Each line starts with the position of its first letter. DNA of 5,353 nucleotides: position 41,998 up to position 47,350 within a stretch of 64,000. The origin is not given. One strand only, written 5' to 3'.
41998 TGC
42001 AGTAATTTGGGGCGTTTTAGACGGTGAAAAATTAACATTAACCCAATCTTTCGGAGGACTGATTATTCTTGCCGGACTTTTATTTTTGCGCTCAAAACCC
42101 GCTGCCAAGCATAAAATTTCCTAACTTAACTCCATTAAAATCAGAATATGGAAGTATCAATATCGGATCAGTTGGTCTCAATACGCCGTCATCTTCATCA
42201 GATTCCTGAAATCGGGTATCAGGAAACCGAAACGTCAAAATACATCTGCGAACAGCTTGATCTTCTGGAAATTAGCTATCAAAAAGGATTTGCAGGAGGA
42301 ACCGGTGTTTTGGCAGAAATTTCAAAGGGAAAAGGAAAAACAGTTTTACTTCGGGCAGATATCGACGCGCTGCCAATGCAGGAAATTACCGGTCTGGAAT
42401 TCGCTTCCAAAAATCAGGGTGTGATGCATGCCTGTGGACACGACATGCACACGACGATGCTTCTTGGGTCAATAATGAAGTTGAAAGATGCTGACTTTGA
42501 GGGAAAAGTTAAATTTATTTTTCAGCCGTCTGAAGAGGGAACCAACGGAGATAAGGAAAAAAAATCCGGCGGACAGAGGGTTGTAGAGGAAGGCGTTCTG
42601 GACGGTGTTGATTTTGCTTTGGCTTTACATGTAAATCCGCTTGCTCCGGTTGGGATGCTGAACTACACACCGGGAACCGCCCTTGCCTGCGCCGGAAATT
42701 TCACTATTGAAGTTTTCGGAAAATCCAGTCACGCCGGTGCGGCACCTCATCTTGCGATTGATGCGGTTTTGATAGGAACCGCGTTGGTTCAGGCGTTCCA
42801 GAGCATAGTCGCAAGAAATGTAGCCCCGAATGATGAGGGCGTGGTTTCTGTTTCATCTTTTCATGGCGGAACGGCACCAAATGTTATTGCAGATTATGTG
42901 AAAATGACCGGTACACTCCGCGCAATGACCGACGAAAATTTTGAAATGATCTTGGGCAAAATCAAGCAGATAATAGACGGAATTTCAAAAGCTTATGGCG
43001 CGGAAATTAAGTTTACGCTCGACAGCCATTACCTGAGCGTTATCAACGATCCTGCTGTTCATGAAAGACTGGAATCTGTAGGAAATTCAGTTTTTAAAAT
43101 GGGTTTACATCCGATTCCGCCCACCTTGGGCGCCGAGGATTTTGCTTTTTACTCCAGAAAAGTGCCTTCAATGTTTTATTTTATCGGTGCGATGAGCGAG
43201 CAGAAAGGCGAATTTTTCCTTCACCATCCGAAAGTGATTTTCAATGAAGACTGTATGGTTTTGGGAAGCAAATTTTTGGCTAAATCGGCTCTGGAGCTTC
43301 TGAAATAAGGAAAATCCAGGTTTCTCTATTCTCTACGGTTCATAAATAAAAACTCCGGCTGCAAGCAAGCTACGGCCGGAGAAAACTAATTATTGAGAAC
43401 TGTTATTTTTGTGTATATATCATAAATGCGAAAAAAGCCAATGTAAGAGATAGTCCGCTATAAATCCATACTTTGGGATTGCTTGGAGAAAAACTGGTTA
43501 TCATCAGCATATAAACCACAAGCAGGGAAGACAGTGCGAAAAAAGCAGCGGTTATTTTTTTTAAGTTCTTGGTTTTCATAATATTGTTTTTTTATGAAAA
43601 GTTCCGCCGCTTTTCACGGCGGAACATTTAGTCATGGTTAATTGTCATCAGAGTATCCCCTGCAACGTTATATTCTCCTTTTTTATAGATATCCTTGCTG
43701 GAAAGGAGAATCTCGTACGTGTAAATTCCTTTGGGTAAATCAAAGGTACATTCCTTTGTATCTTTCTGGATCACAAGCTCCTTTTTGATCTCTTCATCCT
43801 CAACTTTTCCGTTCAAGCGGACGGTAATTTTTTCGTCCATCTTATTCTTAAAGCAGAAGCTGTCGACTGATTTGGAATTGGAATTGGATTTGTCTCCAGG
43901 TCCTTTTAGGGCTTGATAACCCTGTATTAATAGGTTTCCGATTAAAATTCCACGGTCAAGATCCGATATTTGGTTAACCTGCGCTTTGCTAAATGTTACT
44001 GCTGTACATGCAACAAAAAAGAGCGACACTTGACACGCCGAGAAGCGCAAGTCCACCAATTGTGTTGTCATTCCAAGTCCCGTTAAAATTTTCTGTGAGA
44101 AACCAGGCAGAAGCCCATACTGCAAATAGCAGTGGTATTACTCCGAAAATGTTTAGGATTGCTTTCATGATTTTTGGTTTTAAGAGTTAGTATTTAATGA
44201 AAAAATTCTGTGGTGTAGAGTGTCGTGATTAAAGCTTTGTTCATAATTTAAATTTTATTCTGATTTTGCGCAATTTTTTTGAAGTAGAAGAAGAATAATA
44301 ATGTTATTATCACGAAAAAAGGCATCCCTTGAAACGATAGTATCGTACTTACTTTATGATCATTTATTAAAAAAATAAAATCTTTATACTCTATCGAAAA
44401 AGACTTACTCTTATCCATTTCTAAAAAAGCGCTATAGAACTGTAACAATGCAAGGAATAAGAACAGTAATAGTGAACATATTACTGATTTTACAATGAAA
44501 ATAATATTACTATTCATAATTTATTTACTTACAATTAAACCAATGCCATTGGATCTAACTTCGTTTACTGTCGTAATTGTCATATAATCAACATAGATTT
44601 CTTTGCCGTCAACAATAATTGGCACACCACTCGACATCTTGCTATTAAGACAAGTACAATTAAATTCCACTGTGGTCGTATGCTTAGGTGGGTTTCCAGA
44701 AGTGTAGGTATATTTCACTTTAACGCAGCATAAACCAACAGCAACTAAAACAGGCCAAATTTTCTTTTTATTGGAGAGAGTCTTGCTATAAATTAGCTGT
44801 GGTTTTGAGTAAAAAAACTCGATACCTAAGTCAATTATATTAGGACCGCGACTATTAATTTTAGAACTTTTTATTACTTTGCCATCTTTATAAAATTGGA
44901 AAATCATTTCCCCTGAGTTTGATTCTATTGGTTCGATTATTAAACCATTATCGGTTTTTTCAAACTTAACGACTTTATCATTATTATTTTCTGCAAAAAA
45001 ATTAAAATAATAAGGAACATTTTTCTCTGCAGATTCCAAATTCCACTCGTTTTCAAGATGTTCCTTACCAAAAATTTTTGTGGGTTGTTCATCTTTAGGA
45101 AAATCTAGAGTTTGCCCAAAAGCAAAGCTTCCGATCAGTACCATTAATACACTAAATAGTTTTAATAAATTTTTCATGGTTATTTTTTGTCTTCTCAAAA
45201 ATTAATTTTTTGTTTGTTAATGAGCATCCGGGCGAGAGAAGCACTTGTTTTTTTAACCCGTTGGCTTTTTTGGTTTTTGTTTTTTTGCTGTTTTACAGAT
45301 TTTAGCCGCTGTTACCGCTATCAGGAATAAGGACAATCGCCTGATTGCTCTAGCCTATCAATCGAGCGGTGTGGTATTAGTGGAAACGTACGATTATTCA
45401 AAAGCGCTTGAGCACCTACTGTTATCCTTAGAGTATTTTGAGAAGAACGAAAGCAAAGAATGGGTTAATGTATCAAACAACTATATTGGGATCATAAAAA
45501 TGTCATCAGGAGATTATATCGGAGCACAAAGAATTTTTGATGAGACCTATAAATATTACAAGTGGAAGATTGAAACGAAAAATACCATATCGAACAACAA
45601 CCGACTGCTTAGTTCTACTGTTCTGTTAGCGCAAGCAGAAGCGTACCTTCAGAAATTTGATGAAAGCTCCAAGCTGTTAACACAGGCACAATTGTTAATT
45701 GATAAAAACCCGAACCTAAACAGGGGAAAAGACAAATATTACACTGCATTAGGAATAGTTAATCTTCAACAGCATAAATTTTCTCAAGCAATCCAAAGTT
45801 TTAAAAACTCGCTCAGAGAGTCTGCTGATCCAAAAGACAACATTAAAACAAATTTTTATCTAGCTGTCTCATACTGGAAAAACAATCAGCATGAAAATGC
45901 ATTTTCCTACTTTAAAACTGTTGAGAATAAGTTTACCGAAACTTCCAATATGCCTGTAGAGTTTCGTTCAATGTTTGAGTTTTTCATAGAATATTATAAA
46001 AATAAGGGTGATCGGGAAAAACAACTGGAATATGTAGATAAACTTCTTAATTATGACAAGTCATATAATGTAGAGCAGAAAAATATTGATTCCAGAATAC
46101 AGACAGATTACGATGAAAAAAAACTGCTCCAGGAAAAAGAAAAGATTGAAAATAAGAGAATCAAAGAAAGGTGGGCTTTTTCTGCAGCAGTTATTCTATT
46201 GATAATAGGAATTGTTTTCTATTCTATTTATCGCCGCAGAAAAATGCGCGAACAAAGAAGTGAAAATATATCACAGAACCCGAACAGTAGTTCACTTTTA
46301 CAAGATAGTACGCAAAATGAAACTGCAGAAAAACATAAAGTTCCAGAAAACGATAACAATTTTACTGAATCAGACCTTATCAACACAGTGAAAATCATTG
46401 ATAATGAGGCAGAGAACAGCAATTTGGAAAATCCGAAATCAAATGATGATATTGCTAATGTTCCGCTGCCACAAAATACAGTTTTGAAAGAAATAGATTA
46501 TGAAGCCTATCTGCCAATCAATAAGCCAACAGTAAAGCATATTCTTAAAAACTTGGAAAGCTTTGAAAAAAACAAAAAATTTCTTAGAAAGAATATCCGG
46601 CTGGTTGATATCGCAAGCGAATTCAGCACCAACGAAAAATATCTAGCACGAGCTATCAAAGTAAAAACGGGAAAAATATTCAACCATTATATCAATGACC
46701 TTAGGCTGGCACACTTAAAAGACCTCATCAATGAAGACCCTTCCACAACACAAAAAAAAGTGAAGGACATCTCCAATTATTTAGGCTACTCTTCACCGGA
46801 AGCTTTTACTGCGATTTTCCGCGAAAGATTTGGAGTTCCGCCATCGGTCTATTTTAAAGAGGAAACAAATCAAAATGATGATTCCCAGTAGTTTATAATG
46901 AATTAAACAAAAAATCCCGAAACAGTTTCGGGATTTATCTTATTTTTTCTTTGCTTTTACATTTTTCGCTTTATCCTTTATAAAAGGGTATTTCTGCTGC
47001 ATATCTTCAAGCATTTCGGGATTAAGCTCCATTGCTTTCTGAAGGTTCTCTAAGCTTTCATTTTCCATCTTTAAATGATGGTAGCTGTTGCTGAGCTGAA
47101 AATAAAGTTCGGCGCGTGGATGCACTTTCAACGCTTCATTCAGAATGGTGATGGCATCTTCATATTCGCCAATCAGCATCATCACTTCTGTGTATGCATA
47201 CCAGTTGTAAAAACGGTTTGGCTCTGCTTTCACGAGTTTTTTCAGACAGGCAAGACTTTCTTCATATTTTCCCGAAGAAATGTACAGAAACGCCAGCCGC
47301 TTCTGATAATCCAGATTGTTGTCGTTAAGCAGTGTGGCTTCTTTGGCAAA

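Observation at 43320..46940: Low-GC islet: small two-TM proteins, two orphan secreted proteins and a divergent TPR-TM-AraC regulator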

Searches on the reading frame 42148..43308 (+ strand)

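Call 3: search_protein_families(library=pfam, max_evalue=0.1, proteins=[window:42148-43308:+])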
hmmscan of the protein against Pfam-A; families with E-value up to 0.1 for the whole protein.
window:42148-43308:+ (386 aa): 2 families
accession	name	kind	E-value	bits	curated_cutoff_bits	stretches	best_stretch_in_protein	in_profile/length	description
PF01546.33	Peptidase_M20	-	9.7e-33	114.2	24.6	1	67-381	1-204/206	Peptidase family M20/M25/M40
PF07687.19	M20_dimer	-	1.2e-12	48.2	21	1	183-280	7-103/107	Peptidase dimerisation domain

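Call 6: search_protein_families(library=ncbifam, max_evalue=0.1, proteins=[window:42148-43308:+])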
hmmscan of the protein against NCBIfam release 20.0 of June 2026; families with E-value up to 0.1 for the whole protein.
window:42148-43308:+ (386 aa): 27 families (the best 25 are shown)
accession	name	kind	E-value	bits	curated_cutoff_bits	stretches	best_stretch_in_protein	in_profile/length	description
TIGR01891.1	amidohydrolases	subfamily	9.8e-105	350.7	153.75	1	9-373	1-366/366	amidohydrolase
NF040868.1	carboxypep_CpsA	equivalog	6.4e-99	331.3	500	1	4-383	10-388/391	carboxypeptidase CpsA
NF038260.1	ectoine_DoeB_2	equivalog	2e-79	267.2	550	1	9-376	8-371/378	N(2)-acetyl-L-2,4-diaminobutanoate deacetylase DoeB2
NF005602.0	PRK07338.1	equivalog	1.9e-10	39.9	357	1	178-290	201-309/409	hydrolase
TIGR01910.1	DapE-ArgE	subfamily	3.8e-09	36.2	217.6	1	108-344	116-347/373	ArgE/DapE family deacylase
NF006769.0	PRK09290.1-3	subfamily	5e-09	35.3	452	1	186-312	221-346/417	allantoate amidohydrolase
NF058540.1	Ncarbamyl_ErtE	equivalog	6e-09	35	520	1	177-380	212-410/418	N-carbamyl-l-glutamate amidohydrolase ErtE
NF006365.0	PRK08588.1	subfamily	4.6e-08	32.8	289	1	90-317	95-318/383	succinyl-diaminopimelate desuccinylase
NF006775.0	PRK09290.2-5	equivalog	1.1e-07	30.9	479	1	177-321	214-354/419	allantoate amidohydrolase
NF006398.0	PRK08651.1-1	equivalog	1.3e-07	31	439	1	186-295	200-313/403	succinyl-diaminopimelate desuccinylase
TIGR01900.1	dapE-gram_pos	equivalog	5.2e-07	28.9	304.2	1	8-281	4-266/351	succinyl-diaminopimelate desuccinylase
NF009920.0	PRK13381.1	subfamily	8.4e-07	28.2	293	1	104-348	151-379/412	peptidase T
NF004788.0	PRK06133.1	subfamily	8.8e-07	28.2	349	1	180-277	215-308/417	glutamate carboxypeptidase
TIGR01879.1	hydantase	subfamily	1.1e-06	27.8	204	1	178-312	203-336/401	hydantoinase/carbamoylase family amidase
TIGR01883.1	PepT-like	hypoth_equivalog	2e-06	27.1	274.25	1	15-295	8-280/361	peptidase T-like protein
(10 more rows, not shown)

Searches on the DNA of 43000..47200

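Call 84: search_rna_families(source=window, start=43000, end=47200, threshold=evalue, max_evalue=1)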
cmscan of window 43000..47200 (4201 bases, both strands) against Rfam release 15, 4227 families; matches with E-value up to 1: 3.
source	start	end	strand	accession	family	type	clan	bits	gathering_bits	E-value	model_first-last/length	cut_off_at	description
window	46906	46989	-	RF00506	Thr_leader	Cis-reg; leader;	-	24.1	55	0.21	1-118/118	no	Threonine operon leader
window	43573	43630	-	RF02052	STnc630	Gene; sRNA;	-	23.2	55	0.37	36-92/166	no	Enterobacterial sRNA STnc630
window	43792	43828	-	RF01370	CRISPR-DR57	Gene; CRISPR;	-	19.9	39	0.72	1-37/37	no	CRISPR RNA direct repeat element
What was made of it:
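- Tried and rejected: Only sub-threshold noise (call 84).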

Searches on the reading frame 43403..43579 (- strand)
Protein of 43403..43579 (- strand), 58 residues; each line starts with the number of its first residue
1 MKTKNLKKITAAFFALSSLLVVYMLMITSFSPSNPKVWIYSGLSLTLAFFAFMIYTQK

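Call 3: search_protein_families(library=pfam, max_evalue=0.1, proteins=[window:43403-43579:-])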
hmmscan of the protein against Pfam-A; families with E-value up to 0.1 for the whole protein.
window:43403-43579:- (58 aa): 0 families

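Call 6: search_protein_families(library=ncbifam, max_evalue=0.1, proteins=[window:43403-43579:-])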
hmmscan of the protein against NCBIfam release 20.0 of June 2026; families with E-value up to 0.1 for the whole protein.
window:43403-43579:- (58 aa): 0 families

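Call 23: search_protein_families(library=padloc, max_evalue=0.1, proteins=[window:43403-43579:-])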
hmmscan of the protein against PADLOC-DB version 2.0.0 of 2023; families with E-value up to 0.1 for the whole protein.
window:43403-43579:- (58 aa): 0 families

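Call 24: search_protein_families(library=phrogs, max_evalue=0.1, proteins=[window:43403-43579:-])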
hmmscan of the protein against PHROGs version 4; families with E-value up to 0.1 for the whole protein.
window:43403-43579:- (58 aa): 0 families

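Call 59: list_cluster_members(proteins=[window:43403-43579:-, window:43989-44168:-, window:44248-44517:-, window:43628-44071:-, window:44521-45177:-, L091:2607-2795:+, L091:2918-3037:+, L081:836-1096:+, L081:2703-2858:+])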
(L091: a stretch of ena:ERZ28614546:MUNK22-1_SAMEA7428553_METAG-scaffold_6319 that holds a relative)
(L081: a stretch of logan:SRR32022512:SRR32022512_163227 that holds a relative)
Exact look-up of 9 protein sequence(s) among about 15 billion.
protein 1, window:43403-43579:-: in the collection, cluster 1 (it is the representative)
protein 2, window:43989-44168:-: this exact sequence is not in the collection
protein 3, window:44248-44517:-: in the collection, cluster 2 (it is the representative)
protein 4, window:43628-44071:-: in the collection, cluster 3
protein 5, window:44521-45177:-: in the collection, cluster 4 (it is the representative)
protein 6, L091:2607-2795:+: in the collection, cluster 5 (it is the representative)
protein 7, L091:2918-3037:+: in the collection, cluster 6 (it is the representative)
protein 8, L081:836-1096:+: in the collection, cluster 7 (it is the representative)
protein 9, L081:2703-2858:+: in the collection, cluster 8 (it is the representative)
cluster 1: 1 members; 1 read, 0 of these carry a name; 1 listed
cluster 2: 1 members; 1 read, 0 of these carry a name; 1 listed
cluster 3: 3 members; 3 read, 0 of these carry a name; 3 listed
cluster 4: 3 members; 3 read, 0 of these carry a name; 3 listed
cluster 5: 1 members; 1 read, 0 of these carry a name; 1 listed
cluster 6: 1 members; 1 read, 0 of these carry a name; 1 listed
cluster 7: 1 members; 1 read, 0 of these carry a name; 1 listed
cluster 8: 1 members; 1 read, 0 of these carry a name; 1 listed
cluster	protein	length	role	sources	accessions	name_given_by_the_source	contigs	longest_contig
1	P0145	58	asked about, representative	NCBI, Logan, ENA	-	-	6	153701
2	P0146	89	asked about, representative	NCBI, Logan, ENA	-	-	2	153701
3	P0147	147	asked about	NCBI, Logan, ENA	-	-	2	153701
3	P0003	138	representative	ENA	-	-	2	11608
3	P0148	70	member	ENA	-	-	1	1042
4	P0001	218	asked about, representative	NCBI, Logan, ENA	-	-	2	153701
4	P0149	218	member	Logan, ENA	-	-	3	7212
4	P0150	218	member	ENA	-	-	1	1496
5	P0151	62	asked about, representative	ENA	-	-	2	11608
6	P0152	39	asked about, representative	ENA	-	-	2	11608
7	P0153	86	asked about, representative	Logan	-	-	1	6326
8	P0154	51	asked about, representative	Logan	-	-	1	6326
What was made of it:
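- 43403..43579 (-): s58: 58-aa predicted two-TM protein, its own unit after the operon terminator; no relative found outside this species. Singleton cluster (call 59).
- s58 and s59 are short. s59 is not called as a gene in public collections (call 59). s58 has no relatives outside the species.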
